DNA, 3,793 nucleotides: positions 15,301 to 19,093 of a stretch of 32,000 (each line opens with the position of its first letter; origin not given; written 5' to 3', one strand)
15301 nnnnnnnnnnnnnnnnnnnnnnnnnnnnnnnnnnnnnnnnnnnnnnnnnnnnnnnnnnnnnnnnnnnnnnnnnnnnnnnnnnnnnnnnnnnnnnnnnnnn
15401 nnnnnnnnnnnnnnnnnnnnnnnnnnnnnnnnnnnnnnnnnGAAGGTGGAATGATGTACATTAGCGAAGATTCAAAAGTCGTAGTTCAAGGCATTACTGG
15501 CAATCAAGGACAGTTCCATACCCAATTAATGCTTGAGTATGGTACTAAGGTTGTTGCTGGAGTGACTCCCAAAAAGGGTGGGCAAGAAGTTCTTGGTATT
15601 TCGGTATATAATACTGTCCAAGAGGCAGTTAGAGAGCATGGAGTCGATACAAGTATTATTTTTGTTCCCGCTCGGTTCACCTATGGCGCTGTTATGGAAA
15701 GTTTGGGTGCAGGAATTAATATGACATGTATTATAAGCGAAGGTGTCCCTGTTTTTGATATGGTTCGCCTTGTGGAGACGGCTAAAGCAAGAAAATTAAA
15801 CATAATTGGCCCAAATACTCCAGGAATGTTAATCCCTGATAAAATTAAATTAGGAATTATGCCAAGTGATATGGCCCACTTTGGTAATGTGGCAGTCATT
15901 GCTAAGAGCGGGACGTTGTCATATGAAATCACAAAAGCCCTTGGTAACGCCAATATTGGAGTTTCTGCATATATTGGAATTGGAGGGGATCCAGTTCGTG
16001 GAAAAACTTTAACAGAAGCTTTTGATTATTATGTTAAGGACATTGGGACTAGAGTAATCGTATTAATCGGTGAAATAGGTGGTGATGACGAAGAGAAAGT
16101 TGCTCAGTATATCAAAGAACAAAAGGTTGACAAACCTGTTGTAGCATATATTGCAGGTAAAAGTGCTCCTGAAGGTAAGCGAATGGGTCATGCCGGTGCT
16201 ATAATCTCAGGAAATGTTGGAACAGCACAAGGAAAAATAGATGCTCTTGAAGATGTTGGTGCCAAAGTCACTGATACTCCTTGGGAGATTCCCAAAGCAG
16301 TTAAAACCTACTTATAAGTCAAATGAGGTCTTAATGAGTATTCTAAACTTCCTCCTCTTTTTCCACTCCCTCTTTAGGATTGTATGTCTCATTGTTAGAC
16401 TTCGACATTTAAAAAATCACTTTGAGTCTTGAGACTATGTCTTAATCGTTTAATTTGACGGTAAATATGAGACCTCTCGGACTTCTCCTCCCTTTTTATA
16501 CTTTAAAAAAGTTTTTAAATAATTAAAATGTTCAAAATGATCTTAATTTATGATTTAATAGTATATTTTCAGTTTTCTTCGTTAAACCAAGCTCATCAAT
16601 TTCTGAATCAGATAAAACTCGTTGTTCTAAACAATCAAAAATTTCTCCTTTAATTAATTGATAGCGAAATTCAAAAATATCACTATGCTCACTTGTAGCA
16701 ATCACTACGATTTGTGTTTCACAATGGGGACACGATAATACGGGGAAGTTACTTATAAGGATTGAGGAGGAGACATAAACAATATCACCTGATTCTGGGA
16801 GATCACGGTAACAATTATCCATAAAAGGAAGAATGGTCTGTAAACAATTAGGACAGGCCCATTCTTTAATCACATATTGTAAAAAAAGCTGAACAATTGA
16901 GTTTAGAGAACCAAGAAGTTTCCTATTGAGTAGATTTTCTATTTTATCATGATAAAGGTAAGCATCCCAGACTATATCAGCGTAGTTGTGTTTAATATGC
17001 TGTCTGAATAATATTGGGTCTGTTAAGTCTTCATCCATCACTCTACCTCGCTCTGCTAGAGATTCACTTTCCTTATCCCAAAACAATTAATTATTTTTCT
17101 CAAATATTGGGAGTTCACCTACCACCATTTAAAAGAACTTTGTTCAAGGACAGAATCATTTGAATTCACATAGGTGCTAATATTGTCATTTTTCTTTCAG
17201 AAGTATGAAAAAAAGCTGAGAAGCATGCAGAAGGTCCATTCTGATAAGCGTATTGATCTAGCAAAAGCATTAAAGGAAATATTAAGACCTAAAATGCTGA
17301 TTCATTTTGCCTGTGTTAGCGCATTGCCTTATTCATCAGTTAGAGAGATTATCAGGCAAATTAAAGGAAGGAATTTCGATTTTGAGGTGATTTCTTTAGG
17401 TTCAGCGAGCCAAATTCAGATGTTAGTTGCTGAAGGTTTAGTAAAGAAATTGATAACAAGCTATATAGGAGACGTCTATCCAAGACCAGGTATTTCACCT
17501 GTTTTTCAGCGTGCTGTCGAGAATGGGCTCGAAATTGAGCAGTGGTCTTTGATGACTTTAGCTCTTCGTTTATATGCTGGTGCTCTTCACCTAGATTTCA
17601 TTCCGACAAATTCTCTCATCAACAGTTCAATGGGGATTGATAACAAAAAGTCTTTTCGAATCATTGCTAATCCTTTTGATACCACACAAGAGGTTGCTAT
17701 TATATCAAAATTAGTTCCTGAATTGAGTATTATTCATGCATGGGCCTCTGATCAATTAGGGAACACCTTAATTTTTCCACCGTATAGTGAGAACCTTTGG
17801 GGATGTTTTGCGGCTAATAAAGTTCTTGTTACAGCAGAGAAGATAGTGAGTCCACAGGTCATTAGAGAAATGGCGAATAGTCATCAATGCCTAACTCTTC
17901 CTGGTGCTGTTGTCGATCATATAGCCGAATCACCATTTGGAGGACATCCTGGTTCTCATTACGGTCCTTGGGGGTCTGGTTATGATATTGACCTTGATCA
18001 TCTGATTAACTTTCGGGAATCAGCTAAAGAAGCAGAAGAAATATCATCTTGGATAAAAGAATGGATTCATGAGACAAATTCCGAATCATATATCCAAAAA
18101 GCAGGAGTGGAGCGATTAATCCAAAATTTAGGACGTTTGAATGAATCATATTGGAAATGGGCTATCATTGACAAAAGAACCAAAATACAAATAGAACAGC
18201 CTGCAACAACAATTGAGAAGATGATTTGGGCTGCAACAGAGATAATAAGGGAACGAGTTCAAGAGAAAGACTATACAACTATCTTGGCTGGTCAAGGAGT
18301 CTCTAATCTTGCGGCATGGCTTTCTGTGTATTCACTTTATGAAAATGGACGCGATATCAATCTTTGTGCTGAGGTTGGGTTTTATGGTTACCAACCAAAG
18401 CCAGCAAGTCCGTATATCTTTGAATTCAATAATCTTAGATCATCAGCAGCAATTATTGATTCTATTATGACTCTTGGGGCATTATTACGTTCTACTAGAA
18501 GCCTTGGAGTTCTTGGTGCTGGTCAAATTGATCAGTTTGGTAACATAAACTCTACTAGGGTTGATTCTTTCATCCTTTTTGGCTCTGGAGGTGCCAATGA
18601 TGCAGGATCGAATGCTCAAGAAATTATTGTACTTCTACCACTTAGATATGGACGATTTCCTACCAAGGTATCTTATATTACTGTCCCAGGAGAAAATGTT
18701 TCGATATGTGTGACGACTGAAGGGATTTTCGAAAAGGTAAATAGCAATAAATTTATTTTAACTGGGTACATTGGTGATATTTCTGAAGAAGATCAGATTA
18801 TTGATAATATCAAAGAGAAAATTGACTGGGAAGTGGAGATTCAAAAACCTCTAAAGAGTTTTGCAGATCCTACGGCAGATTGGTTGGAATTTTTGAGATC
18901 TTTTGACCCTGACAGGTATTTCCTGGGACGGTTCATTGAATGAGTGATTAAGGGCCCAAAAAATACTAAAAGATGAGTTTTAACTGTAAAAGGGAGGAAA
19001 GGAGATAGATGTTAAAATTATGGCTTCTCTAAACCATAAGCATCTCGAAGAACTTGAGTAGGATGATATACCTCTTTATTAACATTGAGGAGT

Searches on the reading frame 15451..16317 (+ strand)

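Call 4: search_protein_families(library=pfam, proteins=[window:15451-16317:+])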
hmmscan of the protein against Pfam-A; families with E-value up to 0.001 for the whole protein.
window:15451-16317:+ (288 aa): 4 families
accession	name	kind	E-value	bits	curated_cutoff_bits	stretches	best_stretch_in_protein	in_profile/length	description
PF02629.25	CoA_binding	-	4.9e-27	95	22.3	1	6-98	2-97/97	CoA binding domain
PF00549.24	Ligase_CoA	-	1.3e-19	71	24.5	1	152-270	3-126/128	CoA-ligase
PF13607.11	Succ_CoA_lig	-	2.2e-11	44.1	27.4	1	145-252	2-107/138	Succinyl-CoA ligase like flavodoxin domain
PF13380.12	CoA_binding_2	-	3.1e-06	28.1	22.8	1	17-127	10-114/116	CoA binding domain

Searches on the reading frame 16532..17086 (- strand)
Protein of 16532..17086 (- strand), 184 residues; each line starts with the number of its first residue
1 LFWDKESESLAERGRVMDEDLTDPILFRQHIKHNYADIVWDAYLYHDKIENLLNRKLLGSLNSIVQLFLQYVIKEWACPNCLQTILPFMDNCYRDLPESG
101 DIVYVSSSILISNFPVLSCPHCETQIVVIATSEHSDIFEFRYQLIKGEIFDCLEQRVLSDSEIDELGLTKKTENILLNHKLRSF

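Call 4: search_protein_families(library=pfam, proteins=[window:16532-17086:-])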
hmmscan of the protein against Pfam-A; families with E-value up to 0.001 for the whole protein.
window:16532-17086:- (184 aa): 0 families

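Call 5: search_protein_families(library=pfam, proteins=[window:16532-17086:-], max_evalue=0.01)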
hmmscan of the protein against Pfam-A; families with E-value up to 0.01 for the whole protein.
window:16532-17086:- (184 aa): 1 family
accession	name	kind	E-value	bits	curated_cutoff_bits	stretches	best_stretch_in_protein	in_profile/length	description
PF23903.1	Phage_zn_bind_2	-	0.0073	16.6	27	0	70-81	26-37/44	Phage zinc binding domain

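Call 6: search_protein_families(library=ncbifam, proteins=[window:16532-17086:-])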
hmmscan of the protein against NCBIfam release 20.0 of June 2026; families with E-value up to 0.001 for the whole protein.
window:16532-17086:- (184 aa): 0 families

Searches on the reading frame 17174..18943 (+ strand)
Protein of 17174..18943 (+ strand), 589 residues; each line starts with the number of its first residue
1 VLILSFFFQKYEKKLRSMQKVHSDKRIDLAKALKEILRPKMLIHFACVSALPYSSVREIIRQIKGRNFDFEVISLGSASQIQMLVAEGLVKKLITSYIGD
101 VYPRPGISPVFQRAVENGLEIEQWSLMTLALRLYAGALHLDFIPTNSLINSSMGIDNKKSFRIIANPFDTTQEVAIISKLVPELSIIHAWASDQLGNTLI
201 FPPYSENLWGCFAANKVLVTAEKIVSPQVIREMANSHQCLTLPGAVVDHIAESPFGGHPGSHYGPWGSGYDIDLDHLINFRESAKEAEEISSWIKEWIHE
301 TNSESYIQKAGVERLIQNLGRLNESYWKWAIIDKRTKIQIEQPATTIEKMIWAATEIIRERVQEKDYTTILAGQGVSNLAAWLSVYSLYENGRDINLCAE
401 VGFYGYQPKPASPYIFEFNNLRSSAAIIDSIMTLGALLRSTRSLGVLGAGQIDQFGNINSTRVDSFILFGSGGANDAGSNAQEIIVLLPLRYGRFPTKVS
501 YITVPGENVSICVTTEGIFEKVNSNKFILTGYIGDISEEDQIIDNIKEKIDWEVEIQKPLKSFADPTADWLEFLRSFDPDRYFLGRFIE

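Call 4: search_protein_families(library=pfam, proteins=[window:17174-18943:+])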
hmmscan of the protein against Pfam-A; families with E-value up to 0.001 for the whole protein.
window:17174-18943:+ (589 aa): 2 families
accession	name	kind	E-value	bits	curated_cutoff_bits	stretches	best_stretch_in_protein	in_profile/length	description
PF01144.29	CoA_trans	-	4e-17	62.8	23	1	28-252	3-216/217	Coenzyme A transferase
PF04223.18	CitF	-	1.2e-05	25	27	1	444-537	324-419/466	Citrate lyase, alpha subunit (CitF)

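Call 6: search_protein_families(library=ncbifam, proteins=[window:17174-18943:+])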
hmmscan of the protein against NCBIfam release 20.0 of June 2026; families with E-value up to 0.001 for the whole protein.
window:17174-18943:+ (589 aa): 3 families
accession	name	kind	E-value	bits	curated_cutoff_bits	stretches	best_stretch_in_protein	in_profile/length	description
TIGR01584.1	citF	equivalog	1.4e-06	27.2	501.45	1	443-527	346-432/492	citrate lyase subunit alpha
TIGR02428.1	pcaJ_scoB_fam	subfamily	1.9e-05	24.2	243.55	1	421-539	74-195/207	3-oxoacid CoA-transferase subunit B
NF007394.0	PRK09920.1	equivalog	5.1e-05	23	315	1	80-251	60-214/219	acetate CoA-transferase subunit alpha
